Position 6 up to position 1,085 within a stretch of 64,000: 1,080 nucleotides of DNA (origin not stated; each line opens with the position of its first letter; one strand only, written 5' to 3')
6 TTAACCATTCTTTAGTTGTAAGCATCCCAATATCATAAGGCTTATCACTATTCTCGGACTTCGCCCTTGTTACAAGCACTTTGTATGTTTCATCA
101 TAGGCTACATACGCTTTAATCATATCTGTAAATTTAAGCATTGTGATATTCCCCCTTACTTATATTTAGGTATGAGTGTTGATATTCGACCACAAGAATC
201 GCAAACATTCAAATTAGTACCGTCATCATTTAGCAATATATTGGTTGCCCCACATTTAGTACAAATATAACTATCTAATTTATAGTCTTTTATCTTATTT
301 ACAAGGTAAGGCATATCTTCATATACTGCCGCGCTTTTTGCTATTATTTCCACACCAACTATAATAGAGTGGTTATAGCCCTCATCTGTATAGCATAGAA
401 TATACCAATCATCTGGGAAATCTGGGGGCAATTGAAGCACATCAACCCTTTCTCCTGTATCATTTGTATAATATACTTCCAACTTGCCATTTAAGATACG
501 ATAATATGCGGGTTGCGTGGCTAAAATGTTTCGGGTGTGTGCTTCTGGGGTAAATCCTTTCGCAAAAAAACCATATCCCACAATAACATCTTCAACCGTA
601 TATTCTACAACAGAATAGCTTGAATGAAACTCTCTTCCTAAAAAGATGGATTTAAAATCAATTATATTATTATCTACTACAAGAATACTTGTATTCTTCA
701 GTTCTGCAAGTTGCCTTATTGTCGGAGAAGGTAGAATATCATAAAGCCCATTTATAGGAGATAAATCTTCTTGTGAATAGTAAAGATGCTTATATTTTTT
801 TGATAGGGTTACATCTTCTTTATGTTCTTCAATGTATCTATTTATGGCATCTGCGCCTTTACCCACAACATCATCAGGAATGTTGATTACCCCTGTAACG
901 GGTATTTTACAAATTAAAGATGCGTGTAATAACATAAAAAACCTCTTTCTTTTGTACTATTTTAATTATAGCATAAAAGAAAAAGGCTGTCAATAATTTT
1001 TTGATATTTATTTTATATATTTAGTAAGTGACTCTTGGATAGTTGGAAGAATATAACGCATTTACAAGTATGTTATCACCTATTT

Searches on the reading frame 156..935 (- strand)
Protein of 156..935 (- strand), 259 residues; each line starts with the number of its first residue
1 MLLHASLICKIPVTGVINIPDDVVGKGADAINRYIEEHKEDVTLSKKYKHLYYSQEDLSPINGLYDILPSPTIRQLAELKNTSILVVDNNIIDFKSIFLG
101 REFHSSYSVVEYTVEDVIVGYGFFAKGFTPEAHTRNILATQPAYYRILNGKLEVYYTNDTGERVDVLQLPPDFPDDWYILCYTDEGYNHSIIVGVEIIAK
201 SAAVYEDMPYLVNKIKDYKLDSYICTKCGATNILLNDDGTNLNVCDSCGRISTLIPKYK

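Call 33: search_protein_families(library=pfam, proteins=[window:156-935:-], max_evalue=0.01)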
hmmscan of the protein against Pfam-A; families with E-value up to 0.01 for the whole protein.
window:156-935:- (259 aa): 1 family
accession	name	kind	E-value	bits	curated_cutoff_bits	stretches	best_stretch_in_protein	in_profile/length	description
PF08271.17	Zn_Ribbon_TF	-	0.00093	19.1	29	1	223-250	1-27/43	TFIIB zinc-binding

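Call 95: search_protein_families(library=phrogs, proteins=[window:156-935:-], max_evalue=0.001)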
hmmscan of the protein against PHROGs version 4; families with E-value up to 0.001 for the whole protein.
window:156-935:- (259 aa): 0 families
